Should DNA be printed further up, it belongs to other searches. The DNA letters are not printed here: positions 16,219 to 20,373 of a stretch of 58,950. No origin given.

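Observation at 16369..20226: A complete four-step phosphorelay plus c-di-GMP phosphodiesterase output in one soluble polypeptide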

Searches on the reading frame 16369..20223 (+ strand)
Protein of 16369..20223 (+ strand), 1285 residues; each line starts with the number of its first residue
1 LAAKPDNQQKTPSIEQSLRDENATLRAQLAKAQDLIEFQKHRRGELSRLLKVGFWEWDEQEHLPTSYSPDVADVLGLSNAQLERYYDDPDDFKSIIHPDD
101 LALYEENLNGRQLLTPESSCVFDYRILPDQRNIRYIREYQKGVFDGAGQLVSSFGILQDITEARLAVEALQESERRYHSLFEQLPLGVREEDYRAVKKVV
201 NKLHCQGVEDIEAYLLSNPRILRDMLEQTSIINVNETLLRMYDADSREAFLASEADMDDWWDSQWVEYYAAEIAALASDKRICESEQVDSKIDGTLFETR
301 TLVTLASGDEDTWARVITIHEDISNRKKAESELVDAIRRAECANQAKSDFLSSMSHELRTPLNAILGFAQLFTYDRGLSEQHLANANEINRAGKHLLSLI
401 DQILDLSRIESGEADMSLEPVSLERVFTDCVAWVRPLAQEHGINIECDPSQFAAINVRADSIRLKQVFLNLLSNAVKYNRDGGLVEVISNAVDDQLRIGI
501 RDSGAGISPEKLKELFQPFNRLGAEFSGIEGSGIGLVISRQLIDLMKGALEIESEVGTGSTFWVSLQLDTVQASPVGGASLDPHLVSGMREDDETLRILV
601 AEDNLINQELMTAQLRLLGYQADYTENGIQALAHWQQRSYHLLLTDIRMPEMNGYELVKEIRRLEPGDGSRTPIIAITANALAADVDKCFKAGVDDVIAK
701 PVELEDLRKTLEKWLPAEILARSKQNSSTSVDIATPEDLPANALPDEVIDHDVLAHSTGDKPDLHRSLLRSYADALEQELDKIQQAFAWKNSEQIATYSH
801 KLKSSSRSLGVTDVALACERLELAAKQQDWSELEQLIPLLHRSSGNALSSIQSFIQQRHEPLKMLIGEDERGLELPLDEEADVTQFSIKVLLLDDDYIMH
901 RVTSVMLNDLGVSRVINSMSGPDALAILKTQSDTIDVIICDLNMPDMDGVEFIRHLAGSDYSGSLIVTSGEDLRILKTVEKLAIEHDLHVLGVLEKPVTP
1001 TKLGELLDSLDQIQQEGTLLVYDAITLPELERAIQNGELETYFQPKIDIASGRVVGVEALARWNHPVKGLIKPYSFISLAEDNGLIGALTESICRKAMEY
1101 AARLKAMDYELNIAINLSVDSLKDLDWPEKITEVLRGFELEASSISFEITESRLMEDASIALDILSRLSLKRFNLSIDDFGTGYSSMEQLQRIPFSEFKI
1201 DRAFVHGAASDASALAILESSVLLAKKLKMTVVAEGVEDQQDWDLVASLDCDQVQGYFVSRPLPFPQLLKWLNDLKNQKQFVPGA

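Call 3: search_protein_families(library=pfam, proteins=[window:16369-20223:+], max_evalue=0.1)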
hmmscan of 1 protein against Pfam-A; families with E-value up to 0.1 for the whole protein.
window:16369-20223:+ (1285 aa): 8 families
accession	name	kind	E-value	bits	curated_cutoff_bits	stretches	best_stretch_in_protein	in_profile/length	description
PF00563.25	EAL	-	1.1e-67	228.3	31.3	1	1029-1262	3-236/236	EAL domain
PF00072.30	Response_reg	-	1.7e-42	144.5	30.2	2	598-711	1-110/111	Response regulator receiver domain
PF02518.31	HATPase_c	-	9.1e-26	90.9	26.4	1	460-569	2-110/111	Histidine kinase-, DNA gyrase B-, and HSP90-like ATPase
PF00512.31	HisKA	-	2.5e-18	66.3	26.9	1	346-412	1-66/66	His Kinase A (phospho-acceptor) domain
PF01627.28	Hpt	-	1.5e-11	44.8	24.6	1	768-837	2-75/84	Hpt domain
PF08447.18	PAS_3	-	1.5e-05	25.6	25.6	1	66-152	3-84/89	PAS fold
PF13581.12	HATPase_c_2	-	0.0083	16.6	27.4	1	472-546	40-112/127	Histidine kinase-like ATPase domain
PF18312.6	ScsC_N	-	0.033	14.3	25.8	0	211-227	9-25/34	Copper resistance protein ScsC N-terminal domain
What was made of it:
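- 17746..18075 (+): HATPase_c catalytic domain, residues 460-569, with N, G1 (DSGAGI), F (FQPFNR) and G2 (GSGIGL) boxes. Pfam E = 9e-26 (call 3).
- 18160..18501 (+): REC1, residues 598-711. Phospho-acceptor D646 is the codon at 18304-18306. Pfam Response_reg (call 3).
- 19453..20154 (+): EAL c-di-GMP phosphodiesterase domain, residues 1029-1262, with a full catalytic motif set. Pfam E = 1e-67 (call 3).
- Checked: Pfam domains (call 3):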

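Call 4: search_protein_families(library=ncbifam, proteins=[window:16369-20223:+], max_evalue=0.1)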
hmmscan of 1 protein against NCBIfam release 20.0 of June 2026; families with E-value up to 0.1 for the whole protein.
window:16369-20223:+ (1285 aa): 177 families (the best 25 are shown)
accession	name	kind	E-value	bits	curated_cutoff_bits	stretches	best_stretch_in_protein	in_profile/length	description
TIGR02956.1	TMAO_torS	equivalog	2.5e-107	360.2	676.5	2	336-831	453-946/967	TMAO reductase system sensor histidine kinase/response regulator TorS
NF052596.1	RR_EAL_PvrR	equivalog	4.9e-100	335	580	2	887-1273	3-390/398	response regulator cyclic di-GMP phosphodiesterase PvrR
NF008318.0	PRK11107.1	equivalog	4.5e-91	306.3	890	3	333-574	279-524/920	two-component sensor histidine kinase BarA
NF008099.0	PRK10841.1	equivalog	9.2e-88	295.1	920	3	317-572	440-694/949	two-component system sensor histidine kinase RcsC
NF011874.0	PRK15347.1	equivalog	2.2e-87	294.1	852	3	331-573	382-619/921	two component system sensor kinase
NF008302.0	PRK11091.1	equivalog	2.2e-84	284.1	838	2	316-859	259-777/779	aerobic respiration two-component sensor histidine kinase ArcB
NF038297.2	hybrid_HK_HrmK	equivalog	1.3e-83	281.7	725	2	317-713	205-606/607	hybrid histidine kinase/response regulator HrmK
NF041947.1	LuxQ_Vibrio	equivalog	1.8e-79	267.6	1200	1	235-713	368-837/843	quorum-sensing autoinducer 2 sensor kinase/phosphatase LuxQ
NF008543.0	PRK11466.1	equivalog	5.3e-68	229.7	982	2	336-824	433-884/914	TMAO reductase system sensor histidine kinase/response regulator TorS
NF007420.1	PRK09959.1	equivalog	6.6e-64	216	1995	2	300-803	668-1159/1197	acid-sensing system histidine kinase EvgS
NF045901.1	HisKinLetSLeg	equivalog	7.4e-63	212.8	1650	3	337-573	283-523/906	two-component system sensor histidine kinase LetS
NF052458.1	PhdiestGepA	equivalog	7.8e-63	212.9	1200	1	1028-1266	594-835/840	phosphodiesterase GepA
NF045675.1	PhdiestaseDibA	equivalog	4.6e-61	206.9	980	1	1029-1268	381-621/623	phosphodiesterase DibA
NF007474.0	PRK10060.1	equivalog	1.4e-60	205.3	782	1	1029-1279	412-661/663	cyclic di-GMP phosphodiesterase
NF008467.0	PRK11359.1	equivalog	1.2e-57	195.5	857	1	1030-1279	549-799/800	oxygen-sensing cyclic-di-GMP phosphodiesterase DosP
NF053781.1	cdiGMPphdstlr2612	equivalog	2.7e-54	184.3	1600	2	1022-1269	1011-1262/1268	Tlr1612 family c-di-GMP phosphodiesterase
NF007839.0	PRK10551.1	equivalog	8.1e-48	163.3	461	1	1029-1277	267-515/518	cyclic di-GMP phosphodiesterase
NF008807.1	PRK11829.1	equivalog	2.5e-40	138.3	733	1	1029-1264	419-654/670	biofilm formation regulator HmsP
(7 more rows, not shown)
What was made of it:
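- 19030..19383 (+): REC2, about residues 888-1005. Phospho-acceptor D941 is the codon at 19189-19191. NCBIfam PvrR-like over 887-1273 (call 4).
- On Unorthodox (tripartite) hybrid sensor kinases, ArcB/BarA/TorS/RocS1 type: The TorS model TIGR02956 matches residues 336-831 (calls 3, 4).
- On RocR/PvrR/VieA-like REC-EAL response regulators: 335 bits against a cut-off of 580 (call 4).
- Closest known: RocS1/RocR and PvrS/PvrR of Pseudomonas aeruginosa. Same: The NCBIfam PvrR model matches residues 887-1273 (call 4).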

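Call 8: find_homologous_proteins(query=window:16369-20223:+, max_evalue=1e-20)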
Query window:16369-20223:+ (1285 aa): 7970 proteins with E <= 1e-20 among 8000 candidates; the best 120 are listed.
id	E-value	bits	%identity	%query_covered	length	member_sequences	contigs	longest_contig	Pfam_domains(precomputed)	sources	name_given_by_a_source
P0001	0.0e+0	2713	96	100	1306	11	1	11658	PF08447.19,PF02518.32,PF00512.32,PF00563.26,PF00072.31,PF01627.29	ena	-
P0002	0.0e+0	2568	90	100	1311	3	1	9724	PF08447.19,PF02518.32,PF00512.32,PF00563.26,PF00072.31,PF01627.29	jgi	jgi:EAL domain-containing protein (putative c-di-GMP-specific phosphodiesterase class I)/signal tran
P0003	0.0e+0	2311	81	100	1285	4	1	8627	PF08447.19,PF02518.32,PF00512.32,PF00563.26,PF00072.31,PF01627.29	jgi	jgi:EAL domain-containing protein (putative c-di-GMP-specific phosphodiesterase class I)/signal tran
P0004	0.0e+0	2303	81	100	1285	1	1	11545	PF08447.19,PF02518.32,PF00512.32,PF00563.26,PF00072.31,PF01627.29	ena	-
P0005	0.0e+0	2240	79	100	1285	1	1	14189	PF08447.19,PF02518.32,PF00512.32,PF00563.26,PF00072.31,PF01627.29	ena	-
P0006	0.0e+0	2235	79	100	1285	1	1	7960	PF08447.19,PF02518.32,PF00512.32,PF00563.26,PF00072.31,PF01627.29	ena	-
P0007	0.0e+0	2218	79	99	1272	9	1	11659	PF08447.19,PF02518.32,PF00512.32,PF00563.26,PF00072.31,PF01627.29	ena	-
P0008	0.0e+0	2046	74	100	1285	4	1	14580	PF08447.19,PF02518.32,PF00512.32,PF00563.26,PF00072.31,PF01627.29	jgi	jgi:EAL domain-containing protein (putative c-di-GMP-specific phosphodiesterase class I)/signal tran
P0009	0.0e+0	2045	73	100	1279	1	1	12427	PF08447.19,PF02518.32,PF00512.32,PF00563.26,PF00072.31,PF01627.29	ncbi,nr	ncbi:EAL domain-containing protein [Gammaproteobacteria bacterium]|nr:EAL domain-containing protein 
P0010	0.0e+0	2042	73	100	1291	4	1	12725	PF08447.19,PF02518.32,PF00512.32,PF00563.26,PF00072.31,PF01627.29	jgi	-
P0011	0.0e+0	1990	75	96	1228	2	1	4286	PF08447.19,PF02518.32,PF00512.32,PF00563.26,PF00072.31,PF01627.29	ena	-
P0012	0.0e+0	1903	69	99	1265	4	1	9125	PF08447.19,PF02518.32,PF00512.32,PF00563.26,PF00072.31,PF01627.29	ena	-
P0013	0.0e+0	1894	68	100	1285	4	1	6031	PF08447.19,PF02518.32,PF00512.32,PF00563.26,PF00072.31,PF01627.29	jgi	jgi:EAL domain-containing protein (putative c-di-GMP-specific phosphodiesterase class I)/signal tran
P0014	0.0e+0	1885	69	99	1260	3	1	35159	PF08447.19,PF02518.32,PF00512.32,PF00563.26,PF00072.31,PF01627.29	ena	-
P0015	0.0e+0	1880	68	98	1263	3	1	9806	PF08447.19,PF02518.32,PF00512.32,PF00563.26,PF00072.31,PF01627.29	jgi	-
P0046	0.0e+0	1746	63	99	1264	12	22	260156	PF08447.19,PF02518.32,PF00512.32,PF00563.26,PF00072.31,PF01627.29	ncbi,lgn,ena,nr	ncbi:MAG: EAL domain-containing protein [Gammaproteobacteria bacterium]|nr:EAL domain-containing pro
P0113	0.0e+0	1386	52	99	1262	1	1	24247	PF08447.19,PF02518.32,PF00512.32,PF00563.26,PF00072.31,PF01627.29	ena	-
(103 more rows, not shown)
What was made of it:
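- Checked: The best 120 hits are all close relatives at 50-96% identity with the same Pfam families (call 8).
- At least 120 clusters, assembled independently from ENA, JGI, NCBI and Logan data, keep one ORF of about 1260-1310 aa with all the domains (call 8).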

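Call 11: find_related_loci(query=window:16369-20223:+, collection=genome_contigs, flank=6000)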
Query window:16369-20223:+ (1285 aa) in genome_contigs; peptide patterns used: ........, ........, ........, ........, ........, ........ (x = any residue, [..] = any of these).
600 stretches matched a pattern (row limit reached: there are more); 581 encode a relative of the query (tblastn E <= 1e-3); the best 80 are kept; 80 distinct loci.
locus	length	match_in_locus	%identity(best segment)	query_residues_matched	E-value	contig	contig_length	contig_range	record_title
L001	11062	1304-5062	49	16-1280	0e+0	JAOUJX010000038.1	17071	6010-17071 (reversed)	MAG: Gammaproteobacteria bacterium isolate 8_1_Jan_SF_Bin27 8_1_Jan_SF_Bin27_scaffold_1444_c1, whole genome shotgun sequ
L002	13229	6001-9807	62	1-1279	0e+0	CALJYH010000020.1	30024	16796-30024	MAG: uncultured Gammaproteobacteria bacterium isolate N3_Bin_MAXBIN__052_1 genome assembly, contig: c_000004946465, whol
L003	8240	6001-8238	59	1-755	0e+0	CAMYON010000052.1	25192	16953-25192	MAG: uncultured Gammaproteobacteria bacterium isolate FCS_Gamma_011 genome assembly, contig: scaffold_627, whole genome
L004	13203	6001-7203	46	874-1271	6e-101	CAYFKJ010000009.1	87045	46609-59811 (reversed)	MAG TPA_asm: uncultured Rhodospirillaceae bacterium isolate ERP019367_co1_18 genome assembly, contig: NODE_343_length_87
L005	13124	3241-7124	42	319-1274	4e-87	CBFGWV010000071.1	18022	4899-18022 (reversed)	MAG TPA_asm: uncultured Candidatus Competibacteraceae bacterium isolate SRR17295757_concoct_136 genome assembly, contig:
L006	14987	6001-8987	39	246-1274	3e-83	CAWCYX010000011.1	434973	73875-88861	MAG: uncultured Gammaproteobacteria bacterium isolate MFD09671.bin.1.115 genome assembly, contig: contig_37278, whole ge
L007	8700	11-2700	40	598-1283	7e-81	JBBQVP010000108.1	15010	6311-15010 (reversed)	MAG: Burkholderiales bacterium isolate Co_metawrap_2003 Cmw_2003_k141_15508832_length_15010_cov_11.9970, whole genome sh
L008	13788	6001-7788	31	91-716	6e-75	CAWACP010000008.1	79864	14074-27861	MAG: uncultured Acidobacteriota bacterium isolate MFD09286.bin.1.87 genome assembly, contig: contig_51344, whole genome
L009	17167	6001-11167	30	44-723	2e-74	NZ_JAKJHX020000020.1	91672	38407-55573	Tychonema sp. BBK16 BIN6_NODE_20, whole genome shotgun sequence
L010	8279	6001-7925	38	315-747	2e-72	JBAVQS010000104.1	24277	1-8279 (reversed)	MAG: Anaerolineae bacterium isolate MFD03971_ilm_asm_bin21 k127_49681, whole genome shotgun sequence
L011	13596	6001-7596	37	27-718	4e-72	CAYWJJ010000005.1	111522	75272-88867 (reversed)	MAG TPA_asm: uncultured Geobacter sp. isolate SRP302447_co2_181 genome assembly, contig: NODE_586_length_111522_cov_23.7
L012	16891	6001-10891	28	48-769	4e-72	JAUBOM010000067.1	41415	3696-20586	Microcoleus sp. herbarium2 NODE_67_length_41415_cov_52.898574, whole genome shotgun sequence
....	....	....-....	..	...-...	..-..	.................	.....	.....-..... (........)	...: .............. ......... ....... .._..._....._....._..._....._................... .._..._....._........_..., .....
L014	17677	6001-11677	30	48-725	1e-74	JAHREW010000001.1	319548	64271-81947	MAG: Microcoleus sp. CAWBG506 NZ_CAWBG506_scaffold_1, whole genome shotgun sequence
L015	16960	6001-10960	28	48-769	6e-70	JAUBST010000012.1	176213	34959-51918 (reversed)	Microcoleus sp. F6_B6 NODE_23_length_176213_cov_142.642231, whole genome shotgun sequence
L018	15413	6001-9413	36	316-1272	2e-67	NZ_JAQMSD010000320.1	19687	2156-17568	Spirulina sp. CS-785/01 k141_7908, whole genome shotgun sequence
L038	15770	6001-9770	35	332-1262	3e-63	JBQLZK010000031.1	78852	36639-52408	MAG: Thainema sp. isolate MCC5402 contig_31, whole genome shotgun sequence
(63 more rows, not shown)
